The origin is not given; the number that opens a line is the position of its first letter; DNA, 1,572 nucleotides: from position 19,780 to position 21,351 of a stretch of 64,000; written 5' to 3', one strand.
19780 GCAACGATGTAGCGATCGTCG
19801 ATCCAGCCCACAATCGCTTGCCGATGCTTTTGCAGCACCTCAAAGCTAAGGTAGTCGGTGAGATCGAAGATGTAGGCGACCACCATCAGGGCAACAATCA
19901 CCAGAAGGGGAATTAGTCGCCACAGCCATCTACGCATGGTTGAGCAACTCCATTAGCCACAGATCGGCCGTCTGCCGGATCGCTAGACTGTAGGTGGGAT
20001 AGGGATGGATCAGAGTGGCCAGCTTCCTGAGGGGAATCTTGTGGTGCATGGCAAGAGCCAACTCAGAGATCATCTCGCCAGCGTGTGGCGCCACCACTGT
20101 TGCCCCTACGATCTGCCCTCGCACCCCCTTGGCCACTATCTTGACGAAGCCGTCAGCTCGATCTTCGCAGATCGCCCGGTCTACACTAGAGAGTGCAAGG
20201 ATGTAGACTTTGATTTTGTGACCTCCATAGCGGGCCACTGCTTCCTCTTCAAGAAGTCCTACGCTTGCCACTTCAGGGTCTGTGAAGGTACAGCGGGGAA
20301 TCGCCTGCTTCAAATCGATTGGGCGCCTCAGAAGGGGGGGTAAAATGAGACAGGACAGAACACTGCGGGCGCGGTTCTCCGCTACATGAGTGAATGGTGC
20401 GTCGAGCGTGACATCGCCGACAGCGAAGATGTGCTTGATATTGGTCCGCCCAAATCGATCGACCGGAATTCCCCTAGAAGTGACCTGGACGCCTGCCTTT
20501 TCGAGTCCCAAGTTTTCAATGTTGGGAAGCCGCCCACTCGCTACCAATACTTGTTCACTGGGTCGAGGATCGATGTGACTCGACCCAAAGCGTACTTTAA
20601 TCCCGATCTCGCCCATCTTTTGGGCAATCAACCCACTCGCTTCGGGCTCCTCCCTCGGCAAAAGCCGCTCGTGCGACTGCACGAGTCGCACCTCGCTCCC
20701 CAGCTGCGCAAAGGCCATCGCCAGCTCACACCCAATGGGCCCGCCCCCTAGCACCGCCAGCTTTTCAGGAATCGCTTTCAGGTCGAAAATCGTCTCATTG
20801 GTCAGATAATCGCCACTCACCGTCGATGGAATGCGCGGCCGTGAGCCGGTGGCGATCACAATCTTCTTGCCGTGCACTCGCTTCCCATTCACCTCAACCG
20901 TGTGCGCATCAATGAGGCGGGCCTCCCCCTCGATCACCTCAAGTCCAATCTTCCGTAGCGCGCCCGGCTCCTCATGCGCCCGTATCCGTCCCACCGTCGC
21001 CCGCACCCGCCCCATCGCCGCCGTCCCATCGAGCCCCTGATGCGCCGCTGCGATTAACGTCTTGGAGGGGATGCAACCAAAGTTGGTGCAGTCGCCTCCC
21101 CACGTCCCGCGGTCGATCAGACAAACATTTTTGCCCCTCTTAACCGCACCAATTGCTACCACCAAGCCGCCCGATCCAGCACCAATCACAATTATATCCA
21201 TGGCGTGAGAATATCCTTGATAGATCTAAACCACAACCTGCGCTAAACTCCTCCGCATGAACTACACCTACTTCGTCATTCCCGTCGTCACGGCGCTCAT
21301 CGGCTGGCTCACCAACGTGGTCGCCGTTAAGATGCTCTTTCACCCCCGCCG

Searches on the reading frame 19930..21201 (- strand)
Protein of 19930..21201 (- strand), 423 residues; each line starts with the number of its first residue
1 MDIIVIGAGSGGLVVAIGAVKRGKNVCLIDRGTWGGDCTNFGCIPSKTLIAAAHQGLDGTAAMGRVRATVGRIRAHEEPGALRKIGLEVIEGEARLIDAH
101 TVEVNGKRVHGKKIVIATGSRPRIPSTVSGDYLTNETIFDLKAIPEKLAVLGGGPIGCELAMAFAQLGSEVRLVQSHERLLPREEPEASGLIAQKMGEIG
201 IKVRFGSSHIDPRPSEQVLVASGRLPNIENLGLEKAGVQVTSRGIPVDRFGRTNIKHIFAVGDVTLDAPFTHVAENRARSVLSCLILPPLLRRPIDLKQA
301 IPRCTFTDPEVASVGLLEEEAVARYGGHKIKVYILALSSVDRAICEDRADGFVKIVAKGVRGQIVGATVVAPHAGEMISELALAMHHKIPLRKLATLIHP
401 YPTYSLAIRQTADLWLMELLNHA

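Call 10: search_protein_families(library=pfam, proteins=[window:19930-21201:-])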
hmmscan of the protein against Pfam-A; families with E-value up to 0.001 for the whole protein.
window:19930-21201:- (423 aa): 12 families
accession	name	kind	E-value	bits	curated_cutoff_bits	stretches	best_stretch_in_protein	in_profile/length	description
PF07992.20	Pyr_redox_2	-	1.1e-51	176.4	26.1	1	1-275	1-288/291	Pyridine nucleotide-disulphide oxidoreductase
PF02852.28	Pyr_redox_dim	-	5.5e-29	101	25.3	1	301-410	1-108/110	Pyridine nucleotide-disulphide oxidoreductase, dimerisation domain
PF00070.33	Pyr_redox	-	4.4e-17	62.8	22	1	147-207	1-61/82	Pyridine nucleotide-disulphide oxidoreductase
PF01134.28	GIDA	-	1.7e-08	34.4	22.1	1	2-54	1-51/391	Glucose inhibited division protein A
PF13738.12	Pyr_redox_3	-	6.4e-08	32.6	30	1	99-184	113-203/305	Pyridine nucleotide-disulphide oxidoreductase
PF03486.20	HI0933_like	-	7.2e-08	32.6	50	1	2-32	2-32/244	HI0933-like protein Rossmann domain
PF12831.13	FAD_oxidored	-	7.3e-08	32.6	27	1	2-61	1-61/416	FAD dependent oxidoreductase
PF01266.30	DAO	-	1.4e-06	28.5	27.9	1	2-37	1-37/353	FAD dependent oxidoreductase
PF00890.30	FAD_binding_2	-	7.5e-06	25.8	20.4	1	2-33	1-32/414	FAD binding domain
PF13450.12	NAD_binding_8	-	1.1e-05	26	21.9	0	5-40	1-37/68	NAD(P)-binding Rossmann-like domain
PF02737.24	3HCDH_N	-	0.00038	20.9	22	0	147-189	1-43/180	3-hydroxyacyl-CoA dehydrogenase, NAD binding domain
PF01494.25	FAD_binding_3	-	0.00094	18.9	22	0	149-182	5-38/349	FAD binding domain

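Call 12: find_encoding_contigs(protein=window:19930-21201:-, flank=10000, max_places=6)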
Protein window:19930-21201:- (423 aa): no gene with exactly this product is on record in the collection.
